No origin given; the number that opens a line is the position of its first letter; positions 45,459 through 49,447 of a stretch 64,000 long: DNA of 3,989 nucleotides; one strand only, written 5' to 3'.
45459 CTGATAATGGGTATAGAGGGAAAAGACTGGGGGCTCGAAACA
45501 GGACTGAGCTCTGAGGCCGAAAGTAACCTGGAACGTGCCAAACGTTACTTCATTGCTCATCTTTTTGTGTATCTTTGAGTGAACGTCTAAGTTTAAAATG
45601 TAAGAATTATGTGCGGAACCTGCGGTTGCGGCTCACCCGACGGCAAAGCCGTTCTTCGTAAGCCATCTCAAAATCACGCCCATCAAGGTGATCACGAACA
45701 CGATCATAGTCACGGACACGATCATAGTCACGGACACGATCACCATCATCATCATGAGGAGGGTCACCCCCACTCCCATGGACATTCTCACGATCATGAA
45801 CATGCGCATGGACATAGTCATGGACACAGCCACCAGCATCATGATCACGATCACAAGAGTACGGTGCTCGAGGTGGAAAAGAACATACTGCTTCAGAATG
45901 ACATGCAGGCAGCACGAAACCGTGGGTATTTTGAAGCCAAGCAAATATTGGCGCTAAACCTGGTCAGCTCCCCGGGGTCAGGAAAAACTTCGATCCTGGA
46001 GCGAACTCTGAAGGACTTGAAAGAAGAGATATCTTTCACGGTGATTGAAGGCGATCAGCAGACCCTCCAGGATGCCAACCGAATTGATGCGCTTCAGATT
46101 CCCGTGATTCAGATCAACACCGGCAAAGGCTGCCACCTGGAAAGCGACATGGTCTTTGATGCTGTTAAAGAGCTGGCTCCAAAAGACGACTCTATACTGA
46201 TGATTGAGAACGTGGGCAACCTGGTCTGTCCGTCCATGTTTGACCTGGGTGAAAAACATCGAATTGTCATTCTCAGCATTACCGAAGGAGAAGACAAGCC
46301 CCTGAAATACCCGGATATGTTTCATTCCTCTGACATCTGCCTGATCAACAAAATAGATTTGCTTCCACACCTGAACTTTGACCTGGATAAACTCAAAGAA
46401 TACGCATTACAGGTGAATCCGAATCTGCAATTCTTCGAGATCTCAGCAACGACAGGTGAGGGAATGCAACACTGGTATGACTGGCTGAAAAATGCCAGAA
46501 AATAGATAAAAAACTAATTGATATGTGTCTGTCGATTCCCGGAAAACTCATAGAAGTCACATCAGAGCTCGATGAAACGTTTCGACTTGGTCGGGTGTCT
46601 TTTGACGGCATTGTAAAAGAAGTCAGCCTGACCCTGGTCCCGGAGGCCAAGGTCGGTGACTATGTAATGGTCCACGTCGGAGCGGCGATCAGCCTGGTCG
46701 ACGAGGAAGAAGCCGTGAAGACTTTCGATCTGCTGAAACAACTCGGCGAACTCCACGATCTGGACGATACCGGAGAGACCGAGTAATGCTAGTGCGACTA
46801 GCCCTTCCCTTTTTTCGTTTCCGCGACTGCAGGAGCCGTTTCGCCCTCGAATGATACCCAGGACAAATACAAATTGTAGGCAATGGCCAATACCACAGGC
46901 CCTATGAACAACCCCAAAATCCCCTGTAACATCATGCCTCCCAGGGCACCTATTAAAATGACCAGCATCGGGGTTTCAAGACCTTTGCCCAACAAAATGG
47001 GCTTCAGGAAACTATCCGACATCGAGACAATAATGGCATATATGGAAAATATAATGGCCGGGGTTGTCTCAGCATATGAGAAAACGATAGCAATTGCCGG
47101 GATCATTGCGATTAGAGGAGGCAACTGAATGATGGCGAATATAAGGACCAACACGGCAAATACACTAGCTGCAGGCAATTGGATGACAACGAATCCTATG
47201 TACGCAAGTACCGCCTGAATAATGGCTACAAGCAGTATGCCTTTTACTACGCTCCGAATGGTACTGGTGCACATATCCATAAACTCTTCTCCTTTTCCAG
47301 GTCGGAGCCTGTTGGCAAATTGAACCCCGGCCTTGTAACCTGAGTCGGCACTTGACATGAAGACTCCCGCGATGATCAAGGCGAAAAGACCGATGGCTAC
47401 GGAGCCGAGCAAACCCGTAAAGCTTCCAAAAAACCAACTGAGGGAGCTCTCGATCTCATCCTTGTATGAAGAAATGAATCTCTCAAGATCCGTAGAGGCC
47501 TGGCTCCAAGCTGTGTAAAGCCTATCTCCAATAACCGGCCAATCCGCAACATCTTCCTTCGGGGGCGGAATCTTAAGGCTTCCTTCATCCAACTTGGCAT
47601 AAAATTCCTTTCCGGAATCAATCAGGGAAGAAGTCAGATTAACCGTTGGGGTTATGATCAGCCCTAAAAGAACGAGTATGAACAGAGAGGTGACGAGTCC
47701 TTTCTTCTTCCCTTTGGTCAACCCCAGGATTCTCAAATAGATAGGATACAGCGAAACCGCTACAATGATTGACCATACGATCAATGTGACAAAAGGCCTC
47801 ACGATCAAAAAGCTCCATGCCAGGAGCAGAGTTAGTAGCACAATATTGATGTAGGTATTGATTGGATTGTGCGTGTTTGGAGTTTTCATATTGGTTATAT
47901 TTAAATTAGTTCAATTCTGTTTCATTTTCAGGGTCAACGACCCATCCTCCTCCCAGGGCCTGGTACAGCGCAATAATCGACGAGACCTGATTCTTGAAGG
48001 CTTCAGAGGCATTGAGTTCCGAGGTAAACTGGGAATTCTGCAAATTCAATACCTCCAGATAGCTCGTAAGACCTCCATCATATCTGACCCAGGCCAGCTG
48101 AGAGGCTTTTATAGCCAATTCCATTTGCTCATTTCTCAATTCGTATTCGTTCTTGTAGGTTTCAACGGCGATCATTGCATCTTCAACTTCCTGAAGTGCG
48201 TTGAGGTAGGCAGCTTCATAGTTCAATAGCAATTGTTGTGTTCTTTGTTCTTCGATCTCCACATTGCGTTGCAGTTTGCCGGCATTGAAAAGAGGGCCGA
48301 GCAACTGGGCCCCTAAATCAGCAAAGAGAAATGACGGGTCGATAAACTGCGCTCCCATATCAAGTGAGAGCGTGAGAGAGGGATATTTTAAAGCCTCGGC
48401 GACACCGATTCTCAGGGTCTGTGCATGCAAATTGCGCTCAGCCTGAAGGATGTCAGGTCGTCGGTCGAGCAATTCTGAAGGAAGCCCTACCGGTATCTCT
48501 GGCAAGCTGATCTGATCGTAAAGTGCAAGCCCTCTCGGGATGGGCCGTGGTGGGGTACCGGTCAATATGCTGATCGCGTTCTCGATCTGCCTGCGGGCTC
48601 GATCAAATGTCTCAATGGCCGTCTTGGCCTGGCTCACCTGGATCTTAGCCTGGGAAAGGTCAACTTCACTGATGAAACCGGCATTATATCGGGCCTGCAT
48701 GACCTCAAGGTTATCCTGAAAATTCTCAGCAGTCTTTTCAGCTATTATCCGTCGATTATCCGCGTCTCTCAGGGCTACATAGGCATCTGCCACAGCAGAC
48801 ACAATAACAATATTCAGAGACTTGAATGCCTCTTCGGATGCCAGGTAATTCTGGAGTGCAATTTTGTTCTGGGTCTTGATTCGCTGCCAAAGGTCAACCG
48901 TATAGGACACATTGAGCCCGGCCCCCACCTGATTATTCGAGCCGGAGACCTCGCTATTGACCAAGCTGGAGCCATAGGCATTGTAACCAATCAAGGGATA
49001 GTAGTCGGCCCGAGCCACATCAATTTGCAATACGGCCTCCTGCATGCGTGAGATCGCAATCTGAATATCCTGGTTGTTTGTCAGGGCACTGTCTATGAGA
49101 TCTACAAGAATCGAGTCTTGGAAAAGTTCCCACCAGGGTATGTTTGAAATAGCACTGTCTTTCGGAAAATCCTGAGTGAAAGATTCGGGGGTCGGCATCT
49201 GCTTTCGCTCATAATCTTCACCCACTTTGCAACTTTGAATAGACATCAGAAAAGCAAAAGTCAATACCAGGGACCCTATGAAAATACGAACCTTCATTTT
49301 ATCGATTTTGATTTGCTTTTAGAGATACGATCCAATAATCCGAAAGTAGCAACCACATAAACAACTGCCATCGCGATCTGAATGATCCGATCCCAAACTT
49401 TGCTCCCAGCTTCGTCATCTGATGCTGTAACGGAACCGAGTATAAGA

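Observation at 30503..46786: Dual [NiFe]-hydrogenase island in a flavobacterium: respiratory uptake enzyme back-to-back with an NAD-linked Hox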

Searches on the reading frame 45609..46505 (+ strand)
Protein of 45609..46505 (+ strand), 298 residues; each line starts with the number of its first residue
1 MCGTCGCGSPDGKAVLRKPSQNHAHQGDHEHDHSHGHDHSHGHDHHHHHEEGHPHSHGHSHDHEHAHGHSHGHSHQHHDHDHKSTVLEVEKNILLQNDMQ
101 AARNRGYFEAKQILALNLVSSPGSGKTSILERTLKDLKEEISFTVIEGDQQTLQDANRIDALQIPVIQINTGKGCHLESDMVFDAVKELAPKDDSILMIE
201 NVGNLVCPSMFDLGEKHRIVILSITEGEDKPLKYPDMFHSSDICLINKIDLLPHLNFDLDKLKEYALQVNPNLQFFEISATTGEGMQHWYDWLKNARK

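Call 4: search_protein_families(library=ncbifam, proteins=[window:45609-46505:+])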
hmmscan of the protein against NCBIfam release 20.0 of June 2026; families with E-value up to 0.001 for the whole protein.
window:45609-46505:+ (298 aa): 3 families
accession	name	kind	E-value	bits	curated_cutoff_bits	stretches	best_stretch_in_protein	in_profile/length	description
NF007775.0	PRK10463.1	equivalog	4.9e-104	347.8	385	1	1-297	1-288/290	hydrogenase nickel incorporation protein HypB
TIGR00073.1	hypB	equivalog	1.3e-83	279.8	121.2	1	88-297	5-214/217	hydrogenase nickel incorporation protein HypB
TIGR00101.1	ureG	equivalog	9.6e-11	41.9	204.2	1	119-295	7-193/199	urease accessory protein UreG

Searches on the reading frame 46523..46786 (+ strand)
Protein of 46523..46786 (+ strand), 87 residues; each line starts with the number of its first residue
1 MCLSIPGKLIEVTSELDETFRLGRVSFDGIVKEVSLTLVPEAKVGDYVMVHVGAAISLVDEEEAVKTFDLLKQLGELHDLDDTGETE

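Call 4: search_protein_families(library=ncbifam, proteins=[window:46523-46786:+])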
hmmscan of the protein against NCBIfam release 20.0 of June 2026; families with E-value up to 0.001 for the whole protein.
window:46523-46786:+ (87 aa): 3 families
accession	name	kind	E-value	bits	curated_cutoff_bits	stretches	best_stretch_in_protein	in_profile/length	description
TIGR00074.1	hypC_hupF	subfamily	4.2e-23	81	48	1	1-77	1-71/80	HypC/HybG/HupF family hydrogenase formation chaperone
NF007721.0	PRK10413.1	equivalog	5.3e-15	55.1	115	1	1-82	1-81/87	hydrogenase maturation factor HybG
NF007712.0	PRK10409.1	equivalog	8e-11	42.1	136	1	1-76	1-76/90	HypC/HybG/HupF family hydrogenase formation chaperone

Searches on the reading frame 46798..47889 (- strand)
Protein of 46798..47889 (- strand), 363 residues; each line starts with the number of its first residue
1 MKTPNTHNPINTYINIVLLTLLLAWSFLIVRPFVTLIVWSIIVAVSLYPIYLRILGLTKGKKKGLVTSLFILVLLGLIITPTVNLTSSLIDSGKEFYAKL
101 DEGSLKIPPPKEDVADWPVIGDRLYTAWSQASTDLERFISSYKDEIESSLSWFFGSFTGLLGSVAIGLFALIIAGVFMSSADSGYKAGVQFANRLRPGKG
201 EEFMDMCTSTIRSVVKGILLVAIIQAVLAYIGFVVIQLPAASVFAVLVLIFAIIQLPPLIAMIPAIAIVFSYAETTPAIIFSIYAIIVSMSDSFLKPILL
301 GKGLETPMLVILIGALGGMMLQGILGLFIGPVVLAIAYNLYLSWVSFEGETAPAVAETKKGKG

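Call 4: search_protein_families(library=ncbifam, proteins=[window:46798-47889:-])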
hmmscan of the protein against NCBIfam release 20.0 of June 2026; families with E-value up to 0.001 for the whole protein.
window:46798-47889:- (363 aa): 2 families
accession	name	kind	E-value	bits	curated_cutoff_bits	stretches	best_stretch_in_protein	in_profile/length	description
NF008216.0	PRK10983.1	equivalog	3.5e-53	181.1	305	1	13-348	14-348/370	AI-2E family transporter YdiK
TIGR02872.1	spore_ytvI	equivalog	2.7e-11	43.5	198.15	1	15-336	8-331/341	sporulation integral membrane protein YtvI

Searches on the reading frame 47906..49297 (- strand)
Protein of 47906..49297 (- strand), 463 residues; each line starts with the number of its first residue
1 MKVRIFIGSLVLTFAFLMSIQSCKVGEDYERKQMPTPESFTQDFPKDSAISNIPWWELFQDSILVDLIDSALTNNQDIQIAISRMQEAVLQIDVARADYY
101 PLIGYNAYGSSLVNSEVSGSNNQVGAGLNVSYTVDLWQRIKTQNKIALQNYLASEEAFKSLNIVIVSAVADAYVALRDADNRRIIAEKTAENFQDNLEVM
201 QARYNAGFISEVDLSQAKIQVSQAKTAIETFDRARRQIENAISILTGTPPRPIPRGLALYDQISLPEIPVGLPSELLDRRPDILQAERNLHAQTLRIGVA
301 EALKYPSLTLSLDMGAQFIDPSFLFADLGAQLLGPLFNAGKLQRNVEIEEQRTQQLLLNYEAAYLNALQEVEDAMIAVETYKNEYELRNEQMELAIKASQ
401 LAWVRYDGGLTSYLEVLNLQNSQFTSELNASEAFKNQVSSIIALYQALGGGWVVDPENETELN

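Call 4: search_protein_families(library=ncbifam, proteins=[window:47906-49297:-])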
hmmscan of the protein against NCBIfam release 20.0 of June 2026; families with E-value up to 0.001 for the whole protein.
window:47906-49297:- (463 aa): 9 families
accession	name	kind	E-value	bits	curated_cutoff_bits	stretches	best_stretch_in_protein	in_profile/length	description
TIGR01845.1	outer_NodT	subfamily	3.4e-88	296.5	210.05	1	15-451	4-460/460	efflux transporter outer membrane subunit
NF007347.1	PRK09837.1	subfamily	2.2e-60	204.9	598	1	13-453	8-460/461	Cu(I)/Ag(I) efflux RND transporter outer membrane protein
NF033143.1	efflux_OM_AdeK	equivalog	3.2e-51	174.6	900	1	17-454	20-464/480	multidrug efflux RND transporter AdeIJK outer membrane channel subunit AdeK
NF033142.1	efflux_OM_AdeC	exception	4.6e-44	150.8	975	1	37-451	38-461/465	multidrug efflux RND transporter AdeABC outer membrane channel subunit AdeC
NF047721.1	ToxDrgExpTdeA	equivalog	7.7e-34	117.4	550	1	45-451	41-452/455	toxin/drug exporter TdeA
NF007390.0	PRK09915.1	equivalog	4.6e-23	81.7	597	1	51-456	56-483/488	MdtP family multidrug efflux transporter outer membrane subunit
NF008524.1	PRK11459.1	equivalog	6.9e-21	74.6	650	2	126-452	145-476/478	multidrug resistance outer membrane protein MdtQ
TIGR01844.1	type_I_sec_TolC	subfamily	8.6e-20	71.1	225.15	1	64-449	5-398/414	TolC family outer membrane protein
NF052390.1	efflux_OMP_AbuO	equivalog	2.6e-07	29.7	700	1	325-441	307-423/447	multidrug efflux outer membrane protein AbuO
